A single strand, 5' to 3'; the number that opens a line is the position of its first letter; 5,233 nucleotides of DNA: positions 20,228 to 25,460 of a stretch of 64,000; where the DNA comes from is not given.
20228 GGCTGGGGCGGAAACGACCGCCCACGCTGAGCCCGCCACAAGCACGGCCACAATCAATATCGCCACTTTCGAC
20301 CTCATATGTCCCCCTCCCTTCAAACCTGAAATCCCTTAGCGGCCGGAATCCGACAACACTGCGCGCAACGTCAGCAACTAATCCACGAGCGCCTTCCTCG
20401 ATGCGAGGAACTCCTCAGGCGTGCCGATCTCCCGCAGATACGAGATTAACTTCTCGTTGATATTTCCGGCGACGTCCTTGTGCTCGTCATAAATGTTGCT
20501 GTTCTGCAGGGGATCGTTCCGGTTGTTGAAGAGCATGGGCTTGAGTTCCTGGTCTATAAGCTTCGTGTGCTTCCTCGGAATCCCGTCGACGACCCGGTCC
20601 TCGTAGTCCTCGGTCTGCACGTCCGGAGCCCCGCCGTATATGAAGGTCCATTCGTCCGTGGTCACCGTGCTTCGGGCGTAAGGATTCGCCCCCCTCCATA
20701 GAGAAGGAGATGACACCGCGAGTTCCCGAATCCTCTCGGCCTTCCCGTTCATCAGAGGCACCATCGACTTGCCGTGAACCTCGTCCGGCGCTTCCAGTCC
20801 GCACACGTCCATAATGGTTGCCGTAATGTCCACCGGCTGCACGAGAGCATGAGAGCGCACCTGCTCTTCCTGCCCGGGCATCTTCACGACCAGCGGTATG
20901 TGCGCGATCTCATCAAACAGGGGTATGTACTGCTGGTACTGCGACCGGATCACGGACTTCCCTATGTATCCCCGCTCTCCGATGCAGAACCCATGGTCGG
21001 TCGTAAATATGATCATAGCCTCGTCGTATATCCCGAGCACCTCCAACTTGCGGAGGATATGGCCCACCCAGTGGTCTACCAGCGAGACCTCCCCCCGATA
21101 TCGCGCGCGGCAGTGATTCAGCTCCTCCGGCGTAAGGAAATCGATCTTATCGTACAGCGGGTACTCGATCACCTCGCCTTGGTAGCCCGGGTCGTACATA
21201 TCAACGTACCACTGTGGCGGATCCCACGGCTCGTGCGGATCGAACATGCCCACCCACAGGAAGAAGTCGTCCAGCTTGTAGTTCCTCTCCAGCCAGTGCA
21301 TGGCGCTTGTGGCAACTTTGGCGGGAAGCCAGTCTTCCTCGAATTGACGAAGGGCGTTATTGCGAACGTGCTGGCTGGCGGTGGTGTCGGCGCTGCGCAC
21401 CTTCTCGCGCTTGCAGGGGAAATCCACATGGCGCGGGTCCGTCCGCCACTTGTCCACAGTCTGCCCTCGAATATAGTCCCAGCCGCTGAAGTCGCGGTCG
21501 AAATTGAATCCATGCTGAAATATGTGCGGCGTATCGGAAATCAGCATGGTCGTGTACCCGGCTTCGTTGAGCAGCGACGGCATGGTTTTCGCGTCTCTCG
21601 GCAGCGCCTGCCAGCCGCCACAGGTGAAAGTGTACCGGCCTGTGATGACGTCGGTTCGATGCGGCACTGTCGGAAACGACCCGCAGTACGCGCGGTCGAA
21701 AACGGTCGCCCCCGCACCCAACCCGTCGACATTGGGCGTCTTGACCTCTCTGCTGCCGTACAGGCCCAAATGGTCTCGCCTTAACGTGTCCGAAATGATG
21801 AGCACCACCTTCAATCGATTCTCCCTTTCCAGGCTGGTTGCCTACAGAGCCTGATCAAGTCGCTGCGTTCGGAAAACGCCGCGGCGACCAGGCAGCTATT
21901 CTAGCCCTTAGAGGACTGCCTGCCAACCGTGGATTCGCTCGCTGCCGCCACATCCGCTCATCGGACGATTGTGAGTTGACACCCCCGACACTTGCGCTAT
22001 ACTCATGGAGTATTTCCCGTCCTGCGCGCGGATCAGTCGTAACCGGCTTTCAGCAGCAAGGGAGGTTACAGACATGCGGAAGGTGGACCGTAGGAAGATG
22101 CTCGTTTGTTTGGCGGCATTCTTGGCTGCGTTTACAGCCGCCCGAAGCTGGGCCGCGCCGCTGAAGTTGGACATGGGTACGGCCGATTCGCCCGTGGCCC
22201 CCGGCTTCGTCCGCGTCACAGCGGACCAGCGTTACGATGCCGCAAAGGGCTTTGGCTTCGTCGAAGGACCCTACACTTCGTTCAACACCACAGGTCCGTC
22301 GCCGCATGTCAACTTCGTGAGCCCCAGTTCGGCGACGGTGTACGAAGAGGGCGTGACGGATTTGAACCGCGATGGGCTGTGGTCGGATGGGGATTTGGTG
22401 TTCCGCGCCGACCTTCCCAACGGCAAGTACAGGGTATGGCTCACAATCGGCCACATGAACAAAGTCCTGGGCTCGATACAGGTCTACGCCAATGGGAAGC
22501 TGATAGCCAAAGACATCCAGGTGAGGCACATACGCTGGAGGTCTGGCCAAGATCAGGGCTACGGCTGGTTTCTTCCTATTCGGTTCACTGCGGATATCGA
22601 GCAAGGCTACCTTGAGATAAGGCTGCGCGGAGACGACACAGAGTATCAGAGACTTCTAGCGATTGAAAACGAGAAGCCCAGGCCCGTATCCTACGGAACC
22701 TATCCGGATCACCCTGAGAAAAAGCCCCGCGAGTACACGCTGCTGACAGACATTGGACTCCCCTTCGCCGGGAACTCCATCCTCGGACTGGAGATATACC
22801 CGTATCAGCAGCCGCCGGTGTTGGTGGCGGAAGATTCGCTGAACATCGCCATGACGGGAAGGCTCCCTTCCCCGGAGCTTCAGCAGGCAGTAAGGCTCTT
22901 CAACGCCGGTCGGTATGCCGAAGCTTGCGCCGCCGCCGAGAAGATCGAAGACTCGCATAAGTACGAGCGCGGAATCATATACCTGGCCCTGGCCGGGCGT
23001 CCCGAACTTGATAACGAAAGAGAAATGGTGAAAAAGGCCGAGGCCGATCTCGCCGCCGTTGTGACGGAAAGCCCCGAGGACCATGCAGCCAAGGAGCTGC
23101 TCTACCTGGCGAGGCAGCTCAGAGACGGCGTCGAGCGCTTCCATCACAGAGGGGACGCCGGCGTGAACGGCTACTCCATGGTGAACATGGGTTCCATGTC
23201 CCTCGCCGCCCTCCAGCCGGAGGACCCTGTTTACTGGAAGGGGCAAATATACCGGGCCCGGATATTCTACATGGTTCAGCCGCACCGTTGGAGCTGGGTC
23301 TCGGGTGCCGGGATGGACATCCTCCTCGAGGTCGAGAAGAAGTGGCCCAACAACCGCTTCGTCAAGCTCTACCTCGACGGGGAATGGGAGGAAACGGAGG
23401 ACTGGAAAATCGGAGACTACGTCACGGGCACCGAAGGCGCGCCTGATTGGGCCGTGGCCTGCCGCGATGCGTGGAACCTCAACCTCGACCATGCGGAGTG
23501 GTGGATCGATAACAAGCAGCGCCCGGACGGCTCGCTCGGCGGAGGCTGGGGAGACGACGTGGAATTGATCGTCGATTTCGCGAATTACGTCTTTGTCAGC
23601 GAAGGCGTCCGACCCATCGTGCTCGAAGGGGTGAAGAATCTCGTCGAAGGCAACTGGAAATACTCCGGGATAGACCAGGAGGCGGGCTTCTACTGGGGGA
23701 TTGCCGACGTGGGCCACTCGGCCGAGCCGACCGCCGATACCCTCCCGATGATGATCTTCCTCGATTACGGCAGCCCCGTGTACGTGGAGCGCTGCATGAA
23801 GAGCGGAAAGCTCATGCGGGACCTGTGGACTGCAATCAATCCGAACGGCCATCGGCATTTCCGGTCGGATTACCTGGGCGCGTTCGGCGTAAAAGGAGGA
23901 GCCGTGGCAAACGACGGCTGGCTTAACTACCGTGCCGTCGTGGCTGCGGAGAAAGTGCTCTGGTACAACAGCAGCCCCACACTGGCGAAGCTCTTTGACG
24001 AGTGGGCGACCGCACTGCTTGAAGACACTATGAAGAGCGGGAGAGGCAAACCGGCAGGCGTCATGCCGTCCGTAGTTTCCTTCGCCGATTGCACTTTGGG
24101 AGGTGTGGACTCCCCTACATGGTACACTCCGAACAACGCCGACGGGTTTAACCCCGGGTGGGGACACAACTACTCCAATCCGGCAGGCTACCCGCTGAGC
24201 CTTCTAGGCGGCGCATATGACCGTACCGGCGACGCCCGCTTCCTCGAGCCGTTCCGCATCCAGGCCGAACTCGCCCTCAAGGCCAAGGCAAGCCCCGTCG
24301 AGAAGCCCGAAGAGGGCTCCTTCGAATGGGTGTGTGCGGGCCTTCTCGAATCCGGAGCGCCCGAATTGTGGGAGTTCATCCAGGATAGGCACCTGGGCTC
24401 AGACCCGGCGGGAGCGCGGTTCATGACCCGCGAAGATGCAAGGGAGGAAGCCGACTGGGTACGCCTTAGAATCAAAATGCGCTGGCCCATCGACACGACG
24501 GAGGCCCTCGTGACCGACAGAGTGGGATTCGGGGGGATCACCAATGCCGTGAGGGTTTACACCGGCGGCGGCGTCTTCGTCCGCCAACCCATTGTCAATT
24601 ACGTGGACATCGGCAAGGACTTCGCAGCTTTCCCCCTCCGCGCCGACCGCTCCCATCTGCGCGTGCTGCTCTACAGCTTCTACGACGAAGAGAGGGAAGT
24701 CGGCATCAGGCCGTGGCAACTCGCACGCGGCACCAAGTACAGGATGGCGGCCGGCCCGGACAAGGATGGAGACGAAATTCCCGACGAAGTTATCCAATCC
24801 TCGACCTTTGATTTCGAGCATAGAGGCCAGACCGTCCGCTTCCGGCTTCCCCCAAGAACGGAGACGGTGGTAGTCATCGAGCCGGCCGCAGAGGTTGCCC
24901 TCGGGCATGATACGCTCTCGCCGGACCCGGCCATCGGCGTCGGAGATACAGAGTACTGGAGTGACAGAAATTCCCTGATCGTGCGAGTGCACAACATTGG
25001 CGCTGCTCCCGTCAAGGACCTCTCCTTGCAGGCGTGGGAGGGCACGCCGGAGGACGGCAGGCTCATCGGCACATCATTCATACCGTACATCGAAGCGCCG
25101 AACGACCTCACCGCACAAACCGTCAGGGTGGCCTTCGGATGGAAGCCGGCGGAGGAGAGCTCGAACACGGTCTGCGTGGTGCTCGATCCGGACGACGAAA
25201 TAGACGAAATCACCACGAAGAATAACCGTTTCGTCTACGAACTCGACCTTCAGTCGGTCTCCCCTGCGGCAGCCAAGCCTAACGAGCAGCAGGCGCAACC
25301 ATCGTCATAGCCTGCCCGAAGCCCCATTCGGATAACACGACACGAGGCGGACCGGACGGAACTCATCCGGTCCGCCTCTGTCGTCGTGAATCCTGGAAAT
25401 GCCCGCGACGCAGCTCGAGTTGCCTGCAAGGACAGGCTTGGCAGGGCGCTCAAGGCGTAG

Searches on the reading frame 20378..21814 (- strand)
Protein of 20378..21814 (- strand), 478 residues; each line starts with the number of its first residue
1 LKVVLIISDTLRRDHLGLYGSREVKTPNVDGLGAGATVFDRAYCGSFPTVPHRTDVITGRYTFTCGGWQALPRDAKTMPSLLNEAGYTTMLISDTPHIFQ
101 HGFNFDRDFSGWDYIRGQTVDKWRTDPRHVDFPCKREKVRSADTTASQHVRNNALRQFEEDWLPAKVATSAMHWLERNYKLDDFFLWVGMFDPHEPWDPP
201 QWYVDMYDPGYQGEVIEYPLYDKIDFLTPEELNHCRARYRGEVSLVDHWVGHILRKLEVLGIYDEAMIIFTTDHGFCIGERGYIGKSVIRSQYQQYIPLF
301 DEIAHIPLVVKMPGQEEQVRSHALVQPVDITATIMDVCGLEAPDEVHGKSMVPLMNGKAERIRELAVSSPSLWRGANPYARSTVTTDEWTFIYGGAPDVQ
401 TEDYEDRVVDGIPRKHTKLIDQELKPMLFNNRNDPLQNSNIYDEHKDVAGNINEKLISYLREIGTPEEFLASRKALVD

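Call 38: search_protein_families(library=pfam, proteins=[window:20378-21814:-])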
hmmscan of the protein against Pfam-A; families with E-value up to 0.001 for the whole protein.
window:20378-21814:- (478 aa): 2 families
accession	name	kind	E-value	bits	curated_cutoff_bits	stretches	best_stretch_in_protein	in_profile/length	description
PF00884.28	Sulfatase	-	1.3e-35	123.6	25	1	3-339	3-300/301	Sulfatase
PF16347.10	SGSH_C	-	1.5e-12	48.4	29.3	1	299-360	11-73/154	N-sulphoglucosamine sulphohydrolase, C-terminal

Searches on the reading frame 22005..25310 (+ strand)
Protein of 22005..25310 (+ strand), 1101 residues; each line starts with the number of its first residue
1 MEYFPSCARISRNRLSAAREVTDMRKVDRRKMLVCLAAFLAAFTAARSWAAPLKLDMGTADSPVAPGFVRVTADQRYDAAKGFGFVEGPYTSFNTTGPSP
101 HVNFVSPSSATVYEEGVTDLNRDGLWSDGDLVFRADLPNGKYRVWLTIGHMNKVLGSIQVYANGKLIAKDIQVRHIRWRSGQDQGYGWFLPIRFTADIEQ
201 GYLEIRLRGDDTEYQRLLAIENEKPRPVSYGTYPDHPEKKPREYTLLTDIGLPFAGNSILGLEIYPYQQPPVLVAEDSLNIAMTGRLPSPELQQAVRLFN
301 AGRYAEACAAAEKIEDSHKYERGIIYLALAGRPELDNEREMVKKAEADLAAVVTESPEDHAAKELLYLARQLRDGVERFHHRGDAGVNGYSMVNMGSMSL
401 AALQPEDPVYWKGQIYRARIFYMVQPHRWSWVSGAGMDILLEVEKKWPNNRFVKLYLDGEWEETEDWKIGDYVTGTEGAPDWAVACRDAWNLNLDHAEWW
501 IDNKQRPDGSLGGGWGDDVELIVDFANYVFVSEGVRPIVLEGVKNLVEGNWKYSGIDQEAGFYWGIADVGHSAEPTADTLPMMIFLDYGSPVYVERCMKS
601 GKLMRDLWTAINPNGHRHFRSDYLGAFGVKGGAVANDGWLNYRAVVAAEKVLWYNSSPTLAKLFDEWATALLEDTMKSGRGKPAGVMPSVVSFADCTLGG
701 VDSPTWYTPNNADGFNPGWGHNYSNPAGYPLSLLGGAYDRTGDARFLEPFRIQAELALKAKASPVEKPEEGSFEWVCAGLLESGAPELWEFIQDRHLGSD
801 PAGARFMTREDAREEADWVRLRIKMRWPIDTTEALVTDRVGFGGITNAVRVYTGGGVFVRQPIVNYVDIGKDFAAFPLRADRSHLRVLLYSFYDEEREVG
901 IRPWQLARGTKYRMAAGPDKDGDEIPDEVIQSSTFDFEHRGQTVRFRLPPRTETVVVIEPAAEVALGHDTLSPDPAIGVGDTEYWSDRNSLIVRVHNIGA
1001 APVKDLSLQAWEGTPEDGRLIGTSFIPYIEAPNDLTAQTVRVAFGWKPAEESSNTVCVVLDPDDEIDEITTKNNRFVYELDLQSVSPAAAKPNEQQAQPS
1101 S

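Call 38: search_protein_families(library=pfam, proteins=[window:22005-25310:+])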
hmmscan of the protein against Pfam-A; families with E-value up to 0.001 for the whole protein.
window:22005-25310:+ (1101 aa): 2 families
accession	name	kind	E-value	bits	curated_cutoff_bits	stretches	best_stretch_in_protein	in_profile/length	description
PF21254.3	AGA-YXIM_GBD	-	2.6e-05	24.6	27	1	54-153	2-85/138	Beta-agarase/YXIM esterase-like, galactose-binding domain-like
PF07705.17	CARDB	-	0.00038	21.1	22.7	0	988-1076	20-99/101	CARDB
